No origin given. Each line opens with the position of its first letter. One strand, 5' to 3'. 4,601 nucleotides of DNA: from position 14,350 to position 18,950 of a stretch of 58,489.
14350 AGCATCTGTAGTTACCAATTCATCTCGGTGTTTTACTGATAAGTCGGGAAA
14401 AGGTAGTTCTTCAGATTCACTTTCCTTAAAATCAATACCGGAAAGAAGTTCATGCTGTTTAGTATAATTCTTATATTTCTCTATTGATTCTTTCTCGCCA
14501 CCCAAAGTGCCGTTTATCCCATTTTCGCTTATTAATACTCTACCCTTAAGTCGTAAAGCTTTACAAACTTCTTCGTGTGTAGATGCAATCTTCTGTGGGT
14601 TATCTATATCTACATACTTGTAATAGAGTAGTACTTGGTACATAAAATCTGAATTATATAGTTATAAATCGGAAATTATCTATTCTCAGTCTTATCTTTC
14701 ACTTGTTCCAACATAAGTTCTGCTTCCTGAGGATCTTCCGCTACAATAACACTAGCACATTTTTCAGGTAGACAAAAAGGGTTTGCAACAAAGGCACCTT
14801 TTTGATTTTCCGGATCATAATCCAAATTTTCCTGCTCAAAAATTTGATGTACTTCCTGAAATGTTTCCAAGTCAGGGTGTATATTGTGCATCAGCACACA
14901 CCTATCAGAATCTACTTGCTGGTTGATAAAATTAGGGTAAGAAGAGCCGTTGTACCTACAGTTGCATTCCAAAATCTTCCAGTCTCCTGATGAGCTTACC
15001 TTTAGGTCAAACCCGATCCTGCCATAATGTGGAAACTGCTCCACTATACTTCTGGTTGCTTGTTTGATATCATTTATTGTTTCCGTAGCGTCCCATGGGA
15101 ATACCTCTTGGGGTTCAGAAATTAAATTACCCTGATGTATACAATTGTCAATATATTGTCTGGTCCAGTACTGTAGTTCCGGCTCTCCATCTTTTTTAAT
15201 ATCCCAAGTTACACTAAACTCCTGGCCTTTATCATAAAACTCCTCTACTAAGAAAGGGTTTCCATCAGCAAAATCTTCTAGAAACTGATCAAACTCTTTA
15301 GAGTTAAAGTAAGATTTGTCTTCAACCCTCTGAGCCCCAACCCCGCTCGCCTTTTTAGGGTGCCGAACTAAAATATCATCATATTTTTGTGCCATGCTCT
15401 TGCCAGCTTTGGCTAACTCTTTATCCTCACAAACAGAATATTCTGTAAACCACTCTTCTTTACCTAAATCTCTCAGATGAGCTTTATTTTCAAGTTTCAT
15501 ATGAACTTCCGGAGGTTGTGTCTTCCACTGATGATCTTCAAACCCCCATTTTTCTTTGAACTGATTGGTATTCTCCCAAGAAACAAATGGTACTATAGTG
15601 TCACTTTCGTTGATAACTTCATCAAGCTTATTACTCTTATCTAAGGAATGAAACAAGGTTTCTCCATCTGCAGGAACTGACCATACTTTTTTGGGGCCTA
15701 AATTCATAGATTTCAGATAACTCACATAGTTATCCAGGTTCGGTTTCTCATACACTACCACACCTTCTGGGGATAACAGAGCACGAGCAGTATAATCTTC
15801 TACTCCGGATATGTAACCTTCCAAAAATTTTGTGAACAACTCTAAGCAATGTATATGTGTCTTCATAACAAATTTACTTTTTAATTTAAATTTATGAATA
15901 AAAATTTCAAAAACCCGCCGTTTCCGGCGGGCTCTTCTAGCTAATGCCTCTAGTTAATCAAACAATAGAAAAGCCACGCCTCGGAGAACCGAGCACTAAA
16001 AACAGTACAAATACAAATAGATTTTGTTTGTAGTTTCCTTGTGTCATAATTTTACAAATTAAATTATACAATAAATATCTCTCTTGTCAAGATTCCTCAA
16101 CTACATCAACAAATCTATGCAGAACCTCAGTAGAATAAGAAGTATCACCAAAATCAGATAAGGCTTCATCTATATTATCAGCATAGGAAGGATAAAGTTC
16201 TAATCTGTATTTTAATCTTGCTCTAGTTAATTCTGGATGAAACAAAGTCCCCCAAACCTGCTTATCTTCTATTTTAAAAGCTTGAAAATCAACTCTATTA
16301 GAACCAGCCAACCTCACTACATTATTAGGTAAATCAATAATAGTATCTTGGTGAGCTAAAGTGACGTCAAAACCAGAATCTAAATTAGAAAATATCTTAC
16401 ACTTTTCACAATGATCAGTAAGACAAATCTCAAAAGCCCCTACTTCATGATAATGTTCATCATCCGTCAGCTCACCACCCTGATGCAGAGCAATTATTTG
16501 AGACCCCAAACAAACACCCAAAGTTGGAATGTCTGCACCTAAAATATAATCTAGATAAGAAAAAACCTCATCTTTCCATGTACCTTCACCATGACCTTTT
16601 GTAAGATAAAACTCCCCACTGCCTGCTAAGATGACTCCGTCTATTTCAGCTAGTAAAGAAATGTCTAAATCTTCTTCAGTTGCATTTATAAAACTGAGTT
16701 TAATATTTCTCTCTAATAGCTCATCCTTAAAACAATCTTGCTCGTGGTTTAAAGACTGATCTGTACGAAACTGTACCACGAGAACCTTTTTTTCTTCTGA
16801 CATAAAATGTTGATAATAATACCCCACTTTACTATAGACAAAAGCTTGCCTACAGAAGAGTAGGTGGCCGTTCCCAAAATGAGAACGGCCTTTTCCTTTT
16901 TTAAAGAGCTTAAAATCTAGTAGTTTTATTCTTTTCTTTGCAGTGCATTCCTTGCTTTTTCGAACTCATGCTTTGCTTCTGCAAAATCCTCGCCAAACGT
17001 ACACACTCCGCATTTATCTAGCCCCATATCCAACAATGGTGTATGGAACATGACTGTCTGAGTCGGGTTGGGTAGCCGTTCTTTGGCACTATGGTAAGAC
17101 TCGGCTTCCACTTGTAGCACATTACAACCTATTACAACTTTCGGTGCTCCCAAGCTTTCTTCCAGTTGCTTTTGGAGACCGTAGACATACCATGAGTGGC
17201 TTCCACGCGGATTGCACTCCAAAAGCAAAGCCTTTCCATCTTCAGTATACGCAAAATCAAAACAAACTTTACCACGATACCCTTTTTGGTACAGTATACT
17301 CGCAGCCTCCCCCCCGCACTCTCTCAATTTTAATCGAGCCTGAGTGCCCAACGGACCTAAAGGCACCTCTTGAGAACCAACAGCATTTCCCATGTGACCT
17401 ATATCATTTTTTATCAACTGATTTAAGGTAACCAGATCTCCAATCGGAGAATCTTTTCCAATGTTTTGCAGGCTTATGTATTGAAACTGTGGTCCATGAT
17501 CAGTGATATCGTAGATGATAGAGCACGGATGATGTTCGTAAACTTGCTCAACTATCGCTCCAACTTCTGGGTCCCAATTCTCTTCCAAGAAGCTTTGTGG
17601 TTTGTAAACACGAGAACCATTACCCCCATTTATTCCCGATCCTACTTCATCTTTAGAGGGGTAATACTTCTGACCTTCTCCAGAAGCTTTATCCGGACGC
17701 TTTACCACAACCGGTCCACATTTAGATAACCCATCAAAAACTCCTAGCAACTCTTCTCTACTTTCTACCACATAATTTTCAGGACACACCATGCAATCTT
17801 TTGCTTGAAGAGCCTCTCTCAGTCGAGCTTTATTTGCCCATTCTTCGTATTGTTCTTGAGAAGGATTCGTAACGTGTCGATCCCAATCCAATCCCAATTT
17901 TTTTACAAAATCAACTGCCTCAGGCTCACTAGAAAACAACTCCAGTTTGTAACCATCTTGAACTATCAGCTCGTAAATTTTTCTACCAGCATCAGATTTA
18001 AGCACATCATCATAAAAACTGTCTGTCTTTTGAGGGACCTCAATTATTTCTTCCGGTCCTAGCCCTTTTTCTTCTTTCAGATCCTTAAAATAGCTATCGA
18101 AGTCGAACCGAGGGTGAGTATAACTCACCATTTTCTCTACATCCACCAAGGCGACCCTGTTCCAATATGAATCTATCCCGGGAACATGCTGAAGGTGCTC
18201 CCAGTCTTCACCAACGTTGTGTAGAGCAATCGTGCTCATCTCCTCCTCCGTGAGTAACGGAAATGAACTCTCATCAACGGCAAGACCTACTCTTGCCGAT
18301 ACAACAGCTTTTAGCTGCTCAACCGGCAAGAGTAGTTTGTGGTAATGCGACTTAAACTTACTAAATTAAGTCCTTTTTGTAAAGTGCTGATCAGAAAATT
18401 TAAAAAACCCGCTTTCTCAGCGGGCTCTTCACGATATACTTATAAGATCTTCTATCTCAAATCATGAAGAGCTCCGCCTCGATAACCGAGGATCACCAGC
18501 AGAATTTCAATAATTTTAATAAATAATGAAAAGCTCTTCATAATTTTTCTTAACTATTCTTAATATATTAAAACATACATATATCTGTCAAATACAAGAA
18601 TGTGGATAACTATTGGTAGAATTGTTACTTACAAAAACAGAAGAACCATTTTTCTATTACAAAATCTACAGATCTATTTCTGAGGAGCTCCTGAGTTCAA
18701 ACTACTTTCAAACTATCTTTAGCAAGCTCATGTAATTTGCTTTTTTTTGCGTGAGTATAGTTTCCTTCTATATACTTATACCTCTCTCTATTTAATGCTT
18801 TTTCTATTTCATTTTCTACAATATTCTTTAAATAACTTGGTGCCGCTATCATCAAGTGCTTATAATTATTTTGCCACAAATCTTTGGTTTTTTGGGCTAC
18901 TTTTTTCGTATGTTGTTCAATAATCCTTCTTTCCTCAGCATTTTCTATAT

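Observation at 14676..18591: Duplicated module (own promoter, 29-codon ORF, terminator, ATP-grasp enzyme) flanking a glutamine amidotransferase: candidate uncharacterised peptide-ligase / RiPP-like locus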

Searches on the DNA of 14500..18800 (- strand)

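Call 7: search_rna_families(source=window, start=14500, end=18800, threshold=evalue, max_evalue=10, show_alignments=4)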
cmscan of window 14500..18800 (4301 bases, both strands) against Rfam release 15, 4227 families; matches with E-value up to 10: 13.
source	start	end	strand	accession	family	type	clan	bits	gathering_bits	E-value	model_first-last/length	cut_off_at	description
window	15849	15937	+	RF02379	csRNA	Gene; sRNA;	-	26.1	57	2.4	1-93/93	no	Cia-dependent small RNA csRNA1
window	15828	15936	+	RF01796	frnS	Gene; sRNA;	-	23.4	60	0.81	1-119/119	no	Fumarate/nitrate reductase regulator sRNA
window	14746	14846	+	RF02709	TeloSII_ncR43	Gene; sRNA;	-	22.2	298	0.025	1-277/277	no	TeloSII non coding RNA 43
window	16330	16408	-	RF00069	SNORD24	Gene; snRNA; snoRNA; CD-box;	-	22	41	3.1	1-76/76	no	Small nucleolar RNA SNORD24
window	18399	18490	-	RF00513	Trp_leader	Cis-reg; leader;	-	21.5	41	0.52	1-100/100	no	Tryptophan operon leader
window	18400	18461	-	RF02891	AgrB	Gene; antisense;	-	21.5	40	2.7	1-84/84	no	ArsR-gov region gene B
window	15901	15987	-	RF01772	rnk_pseudo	Cis-reg; leader;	-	19.3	55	6.9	1-108/108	no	Pseudomonas rnk leader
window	15905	16028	-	RF01859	Phe_leader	Cis-reg; leader;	-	19.2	55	9.5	1-125/125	no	Phenylalanine leader peptide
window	16863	16919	-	RF00066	U7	Gene; snRNA;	-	18.9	34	0.91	1-62/62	no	U7 small nuclear RNA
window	16708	16886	+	RF01894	PCA3_2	Gene; lncRNA;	-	18.8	100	0.085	1-409/409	no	Prostate cancer antigen RNA 3 conserved region 2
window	15521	15584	+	RF00089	SNORD31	Gene; snRNA; snoRNA; CD-box;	CL00053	18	40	2.2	1-69/69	no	Small nucleolar RNA SNORD31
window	15904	15937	-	RF01322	CRISPR-DR9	Gene; CRISPR;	-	17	45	5.3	1-37/37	no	CRISPR RNA direct repeat element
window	16414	16466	-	RF01304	sR5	Gene; snRNA; snoRNA; CD-box;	-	14.4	40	6.3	1-53/53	no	Small nucleolar RNA sR5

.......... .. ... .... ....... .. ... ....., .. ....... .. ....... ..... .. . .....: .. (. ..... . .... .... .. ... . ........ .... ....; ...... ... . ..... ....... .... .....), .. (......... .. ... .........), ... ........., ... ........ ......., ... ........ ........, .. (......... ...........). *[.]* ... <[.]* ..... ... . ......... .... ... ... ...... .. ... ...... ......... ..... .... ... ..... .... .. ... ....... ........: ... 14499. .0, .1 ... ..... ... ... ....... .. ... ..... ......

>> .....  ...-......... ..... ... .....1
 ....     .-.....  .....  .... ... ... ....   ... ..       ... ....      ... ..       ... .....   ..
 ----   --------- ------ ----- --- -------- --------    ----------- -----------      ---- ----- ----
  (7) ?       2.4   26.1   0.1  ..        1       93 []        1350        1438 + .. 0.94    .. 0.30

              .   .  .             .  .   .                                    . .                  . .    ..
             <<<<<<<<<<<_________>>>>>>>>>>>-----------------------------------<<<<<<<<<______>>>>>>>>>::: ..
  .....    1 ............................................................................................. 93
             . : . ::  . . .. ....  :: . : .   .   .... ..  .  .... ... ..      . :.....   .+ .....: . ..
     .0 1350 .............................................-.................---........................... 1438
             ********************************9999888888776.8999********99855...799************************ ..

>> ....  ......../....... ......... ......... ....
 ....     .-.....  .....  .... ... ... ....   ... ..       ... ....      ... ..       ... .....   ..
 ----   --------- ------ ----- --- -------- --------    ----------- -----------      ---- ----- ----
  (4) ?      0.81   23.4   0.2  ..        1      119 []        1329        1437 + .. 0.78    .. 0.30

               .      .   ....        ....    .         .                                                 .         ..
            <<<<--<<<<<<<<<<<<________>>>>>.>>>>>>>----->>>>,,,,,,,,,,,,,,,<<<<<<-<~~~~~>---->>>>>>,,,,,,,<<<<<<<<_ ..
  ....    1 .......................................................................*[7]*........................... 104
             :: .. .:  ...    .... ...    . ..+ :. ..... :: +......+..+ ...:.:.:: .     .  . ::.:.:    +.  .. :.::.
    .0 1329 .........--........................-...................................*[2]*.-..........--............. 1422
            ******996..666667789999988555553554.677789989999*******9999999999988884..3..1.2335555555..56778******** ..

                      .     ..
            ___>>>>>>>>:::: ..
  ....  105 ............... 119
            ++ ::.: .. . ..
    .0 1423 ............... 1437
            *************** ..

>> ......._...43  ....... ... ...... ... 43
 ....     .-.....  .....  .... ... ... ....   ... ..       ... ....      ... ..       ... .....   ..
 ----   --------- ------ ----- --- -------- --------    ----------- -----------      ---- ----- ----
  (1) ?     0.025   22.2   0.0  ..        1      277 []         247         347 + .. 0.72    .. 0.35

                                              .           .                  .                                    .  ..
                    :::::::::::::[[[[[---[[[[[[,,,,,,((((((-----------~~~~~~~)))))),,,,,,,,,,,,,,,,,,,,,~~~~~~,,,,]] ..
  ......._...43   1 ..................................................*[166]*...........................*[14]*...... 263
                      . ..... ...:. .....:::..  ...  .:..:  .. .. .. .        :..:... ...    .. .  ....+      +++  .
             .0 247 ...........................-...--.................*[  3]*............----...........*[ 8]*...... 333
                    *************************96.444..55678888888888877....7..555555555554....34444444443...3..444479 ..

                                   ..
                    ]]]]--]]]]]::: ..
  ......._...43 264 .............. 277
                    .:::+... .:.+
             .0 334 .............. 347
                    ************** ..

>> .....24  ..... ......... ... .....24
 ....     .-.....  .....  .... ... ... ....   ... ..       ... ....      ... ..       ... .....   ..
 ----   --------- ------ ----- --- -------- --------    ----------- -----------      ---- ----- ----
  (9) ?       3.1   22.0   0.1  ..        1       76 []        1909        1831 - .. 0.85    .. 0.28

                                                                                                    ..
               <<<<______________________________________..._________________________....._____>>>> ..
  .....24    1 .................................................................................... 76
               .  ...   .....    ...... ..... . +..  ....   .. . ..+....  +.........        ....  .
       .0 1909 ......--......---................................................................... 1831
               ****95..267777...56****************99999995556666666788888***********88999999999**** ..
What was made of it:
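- Closest known: Enterobacterial leader-peptide attenuators of amino-acid operons. Different: No sequence or covariance-model membership: the best Rfam scores are 19-21 bits against gathering scores of 41-55 (call 7).
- Rfam's only weak hits in the leaders are Trp_leader and Phe_leader, both sub-threshold (call 7).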

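Call 79: build_rna_model(alignment_id=A4, structure=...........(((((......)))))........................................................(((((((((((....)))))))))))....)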
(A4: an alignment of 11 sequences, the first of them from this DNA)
Model R1 built from alignment A4 (11 sequences, 113 columns); structure: as given.
model positions 94; base pairs 15; branch points 1; effective number of sequences 3.52; information 0.608 bits per position. Calibrated on 0.2 Mb of random sequence (short: E-values are rough).
structure used (alignment columns):
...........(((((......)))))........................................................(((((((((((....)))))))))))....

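Call 80: search_with_rna_model(model_id=R1, sources=[window, L001, L002, L003, L004, L005, L009, L045, L046, L048, L049], max_evalue=1)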
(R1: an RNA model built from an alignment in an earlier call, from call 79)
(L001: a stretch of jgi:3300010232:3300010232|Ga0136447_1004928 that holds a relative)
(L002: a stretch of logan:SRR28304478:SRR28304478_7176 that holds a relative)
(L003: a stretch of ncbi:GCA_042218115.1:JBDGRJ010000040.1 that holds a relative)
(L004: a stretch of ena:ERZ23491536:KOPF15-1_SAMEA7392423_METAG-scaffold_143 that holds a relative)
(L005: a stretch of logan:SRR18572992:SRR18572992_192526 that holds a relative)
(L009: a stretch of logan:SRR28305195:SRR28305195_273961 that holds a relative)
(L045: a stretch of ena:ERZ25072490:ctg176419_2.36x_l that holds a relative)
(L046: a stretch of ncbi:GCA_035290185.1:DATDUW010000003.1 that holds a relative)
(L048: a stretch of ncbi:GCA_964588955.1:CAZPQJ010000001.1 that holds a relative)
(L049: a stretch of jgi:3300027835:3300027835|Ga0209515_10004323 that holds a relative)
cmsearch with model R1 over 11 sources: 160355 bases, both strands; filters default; matches with E-value up to 1: 38.
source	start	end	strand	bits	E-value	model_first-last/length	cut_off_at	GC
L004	5697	5791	+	84.9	9.1e-16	1-94/94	no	0.39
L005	5077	5173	+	83.4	1.9e-15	1-94/94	no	0.57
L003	5680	5786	+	82.8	2.5e-15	1-94/94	no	0.52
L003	8148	8243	+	81.8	4.2e-15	1-94/94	no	0.56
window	15906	16002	-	77.4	3.6e-14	1-94/94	no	0.47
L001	270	363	+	77.1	4.2e-14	1-94/94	no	0.51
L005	2600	2707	+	77.1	4.3e-14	1-94/94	no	0.49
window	18400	18499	-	76.9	4.6e-14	1-94/94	no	0.44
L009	1940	2024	+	73.3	2.7e-13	1-94/94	no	0.45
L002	5086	5172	+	64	2.6e-11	1-94/94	no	0.46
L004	8820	8905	+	52.5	7.1e-09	1-94/94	no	0.44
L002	20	121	+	45.6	2.1e-07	1-94/94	no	0.53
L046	8157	8284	-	25.9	0.0034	1-94/94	no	0.51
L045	4401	4508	+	25.7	0.0038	1-94/94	no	0.42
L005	5144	5206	-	24.5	0.0067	30-90/94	no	0.37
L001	335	401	-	24.2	0.0078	26-90/94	no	0.37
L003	5753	5824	-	24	0.0086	1-94/94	no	0.39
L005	2674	2746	-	23.8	0.0096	1-94/94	no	0.4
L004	3041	3120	+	23.4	0.011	1-94/94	no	0.31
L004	5763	5795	-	23.3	0.012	58-90/94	no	0.52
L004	12359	12450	+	23.2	0.013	1-94/94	no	0.28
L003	8210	8300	-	23.1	0.013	1-94/94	no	0.41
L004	8874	8955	-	22.7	0.016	1-94/94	no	0.33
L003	2233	2345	-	19.3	0.087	1-94/94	no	0.32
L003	11665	11713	+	18.1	0.15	42-90/94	no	0.41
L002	9428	9489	-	18.1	0.15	31-90/94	no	0.26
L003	2184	2265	+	17.9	0.17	1-94/94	no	0.38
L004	3089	3186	-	17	0.26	1-94/94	no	0.26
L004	4518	4598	+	15.8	0.48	1-94/94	no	0.44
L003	11690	11721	-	15.5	0.54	58-90/94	no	0.53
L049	3802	3884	+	14.3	1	1-94/94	no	0.46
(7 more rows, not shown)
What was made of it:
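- Checked: More than chance: a covariance model of the module hits the 58-kb window exactly twice, at about 77 bits and E about 4e-14 (call 80).
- The module occurs exactly twice in the window (call 80).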
